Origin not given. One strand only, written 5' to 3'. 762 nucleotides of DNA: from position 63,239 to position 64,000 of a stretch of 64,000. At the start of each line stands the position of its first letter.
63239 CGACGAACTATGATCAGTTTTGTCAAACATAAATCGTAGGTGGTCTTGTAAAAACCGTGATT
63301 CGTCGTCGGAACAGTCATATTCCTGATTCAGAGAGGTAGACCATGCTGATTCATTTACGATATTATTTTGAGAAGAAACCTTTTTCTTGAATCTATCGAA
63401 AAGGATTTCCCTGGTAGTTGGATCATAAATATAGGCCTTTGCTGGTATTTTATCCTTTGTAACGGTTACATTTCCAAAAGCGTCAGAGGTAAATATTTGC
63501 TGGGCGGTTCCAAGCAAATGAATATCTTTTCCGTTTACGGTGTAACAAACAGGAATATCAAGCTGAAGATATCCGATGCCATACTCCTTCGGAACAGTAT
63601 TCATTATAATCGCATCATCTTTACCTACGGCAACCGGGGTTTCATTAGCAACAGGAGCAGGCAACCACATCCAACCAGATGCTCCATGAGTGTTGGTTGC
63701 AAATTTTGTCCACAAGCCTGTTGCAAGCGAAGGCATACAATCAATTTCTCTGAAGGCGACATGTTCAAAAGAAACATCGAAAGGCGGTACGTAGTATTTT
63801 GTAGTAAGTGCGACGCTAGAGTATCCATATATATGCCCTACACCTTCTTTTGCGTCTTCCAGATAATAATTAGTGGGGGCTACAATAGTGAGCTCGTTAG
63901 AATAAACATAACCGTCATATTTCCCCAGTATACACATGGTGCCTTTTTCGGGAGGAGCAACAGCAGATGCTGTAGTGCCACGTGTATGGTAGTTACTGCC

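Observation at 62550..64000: Abrupt compositional shift (about 60% to about 40% GC) with CCCGGG-rich micro-repeats at the boundary and a partial unknown ORF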

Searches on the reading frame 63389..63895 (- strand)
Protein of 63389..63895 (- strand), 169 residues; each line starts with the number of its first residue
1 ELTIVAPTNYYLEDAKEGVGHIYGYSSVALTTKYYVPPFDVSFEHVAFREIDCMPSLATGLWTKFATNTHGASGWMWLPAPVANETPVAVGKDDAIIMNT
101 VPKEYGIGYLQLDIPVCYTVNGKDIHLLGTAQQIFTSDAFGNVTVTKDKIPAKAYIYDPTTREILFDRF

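Call 60: search_solved_structures(query=A3, max_evalue=10)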
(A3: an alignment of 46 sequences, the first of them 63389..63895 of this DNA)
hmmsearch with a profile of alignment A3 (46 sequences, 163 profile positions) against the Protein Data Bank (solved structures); distinct sequences matched with E-value up to 10: 2.
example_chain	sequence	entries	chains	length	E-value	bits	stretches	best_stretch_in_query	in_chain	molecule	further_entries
7dm0_A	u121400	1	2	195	0.2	14.7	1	93-162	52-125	Biofilm-associated surface protein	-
1lwu_B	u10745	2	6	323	0.79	12.8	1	64-134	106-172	Fibrinogen beta chain | Fibrin beta chain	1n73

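Call 61: find_homologous_proteins(query=A3, max_evalue=0.00001)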
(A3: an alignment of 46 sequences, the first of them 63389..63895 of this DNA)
Query A3 (46 sequences) (169 aa, profile of the alignment): 6 proteins with E <= 0.00001 among 1749 candidates.
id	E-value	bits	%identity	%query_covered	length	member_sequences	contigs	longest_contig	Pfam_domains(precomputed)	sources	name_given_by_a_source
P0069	3.3e-56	208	25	95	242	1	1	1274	-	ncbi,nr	ncbi:MAG: hypothetical protein QME66_13940, partial [Candidatus Eisenbacteria bacterium]|nr:hypothet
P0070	5.1e-51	191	27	95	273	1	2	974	-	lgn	-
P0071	5.5e-51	191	24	95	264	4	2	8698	-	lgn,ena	-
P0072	1.5e-50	189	26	95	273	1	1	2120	-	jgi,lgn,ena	-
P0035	1.5e-45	173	24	93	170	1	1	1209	-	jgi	jgi:hypothetical protein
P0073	1.8e-40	156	28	85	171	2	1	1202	-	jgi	jgi:hypothetical protein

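Call 65: find_encoding_contigs(protein=P0071, flank=6000, max_places=3)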
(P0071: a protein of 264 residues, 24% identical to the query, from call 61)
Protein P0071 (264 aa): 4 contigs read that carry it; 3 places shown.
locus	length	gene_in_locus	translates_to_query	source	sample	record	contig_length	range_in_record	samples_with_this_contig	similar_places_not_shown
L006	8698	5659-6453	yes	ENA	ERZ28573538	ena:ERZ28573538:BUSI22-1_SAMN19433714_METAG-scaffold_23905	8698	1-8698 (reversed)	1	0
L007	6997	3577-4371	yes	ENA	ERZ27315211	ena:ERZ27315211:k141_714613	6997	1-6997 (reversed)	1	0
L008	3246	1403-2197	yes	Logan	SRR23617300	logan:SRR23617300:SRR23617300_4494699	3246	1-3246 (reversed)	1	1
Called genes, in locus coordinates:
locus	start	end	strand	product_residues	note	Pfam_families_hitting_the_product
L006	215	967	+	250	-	-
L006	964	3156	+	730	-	PF18884:TSP3_bac (faint), PF03495:Binary_toxB (weak)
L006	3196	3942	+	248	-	-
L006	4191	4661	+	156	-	-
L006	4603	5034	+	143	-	-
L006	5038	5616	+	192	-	-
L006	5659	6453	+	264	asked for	-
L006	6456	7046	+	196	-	-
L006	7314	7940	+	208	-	PF03734:YkuD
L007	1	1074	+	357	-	?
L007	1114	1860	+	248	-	-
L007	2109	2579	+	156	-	-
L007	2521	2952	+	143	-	-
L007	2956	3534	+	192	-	-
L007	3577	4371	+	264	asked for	-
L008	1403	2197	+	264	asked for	-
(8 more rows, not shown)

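Call 69: predict_structure(alignment_id=A3)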
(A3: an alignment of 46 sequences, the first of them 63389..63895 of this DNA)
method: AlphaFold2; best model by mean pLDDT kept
length: 169 residues; sequences in the alignment: 46
mean_pLDDT: 90.2   pTM: 0.86
mean pLDDT of the five models: 90.2, 90.0, 89.8, 89.7, 89.3
residues with pLDDT >= 90: 122; 70-90: 31; 50-70: 16; < 50: 0
segments of 3 or more residues with pLDDT < 50: none
pLDDT, mean of each block of 10 residues (from residue 1): 80 92 95 89 89 98 96 89 69 92 94 96 95 98 97 96 65
secondary structure, 60 per line:
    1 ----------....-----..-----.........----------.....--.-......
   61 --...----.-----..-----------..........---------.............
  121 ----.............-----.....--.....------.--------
elements in order: E11-14 E27-35 E46-50 E55-60 E89-98 E108-120 E125-137 E143-147 E150-154

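Call 94: fold_search(model_id=the predicted structure, library=viral)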
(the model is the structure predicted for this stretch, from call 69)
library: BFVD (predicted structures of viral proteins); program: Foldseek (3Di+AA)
matches with E <= 10: 453; with E <= 0.001: 0
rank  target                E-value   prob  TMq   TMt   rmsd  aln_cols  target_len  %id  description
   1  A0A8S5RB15            5.3e-02  0.54  0.32  0.36  17.8       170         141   10  PhoD-like phosphatase, N-terminal domain [virus sp. ctQSn51]
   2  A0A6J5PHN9            6.2e-02  0.18  0.17  0.11  14.0       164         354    7  Uncharacterized protein [uncultured Caudovirales phage]
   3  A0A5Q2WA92            8.0e-02  0.63  0.27  0.05   7.3       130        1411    7  (no name in the UniProt tables at hand)
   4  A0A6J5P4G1            8.0e-02  0.12  0.19  0.11  19.4       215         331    9  Concanavalin A-like lectin/glucanases superfamily [uncultured Caudovirales phage]
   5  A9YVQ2                8.4e-02  0.82  0.33  0.15   6.8       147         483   16  Uncharacterized protein [Ostreococcus tauri virus OtV5]
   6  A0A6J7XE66            8.4e-02  0.60  0.29  0.11   8.4       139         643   13  Uncharacterized protein [uncultured Caudovirales phage]
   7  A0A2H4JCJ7            9.3e-02  0.28  0.22  0.25   8.6       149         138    9  Uncharacterized protein [uncultured Caudovirales phage]
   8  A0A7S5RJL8            1.0e-01  0.66  0.34  0.31   6.1       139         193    7  (no name in the UniProt tables at hand)
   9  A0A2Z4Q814            1.1e-01  0.44  0.26  0.28   7.2       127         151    8  (no name in the UniProt tables at hand)
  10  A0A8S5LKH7            1.3e-01  0.51  0.31  0.34   6.8       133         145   10  Uncharacterized protein [Siphoviridae sp. ctnhN1]
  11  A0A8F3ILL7            1.5e-01  0.57  0.33  0.36   7.3       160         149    6  (no name in the UniProt tables at hand)
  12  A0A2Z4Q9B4            1.5e-01  0.51  0.36  0.25  15.3       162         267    9  Minor tail protein [Microbacterium phage Zeta1847]
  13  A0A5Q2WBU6            1.5e-01  0.10  0.18  0.14  20.4       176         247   13  (no name in the UniProt tables at hand)
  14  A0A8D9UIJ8            1.6e-01  0.15  0.19  0.16  10.3       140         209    9  (no name in the UniProt tables at hand)
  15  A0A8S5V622            1.7e-01  0.44  0.38  0.14  13.7       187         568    9  Uncharacterized protein [Myoviridae sp. ct4uh47]
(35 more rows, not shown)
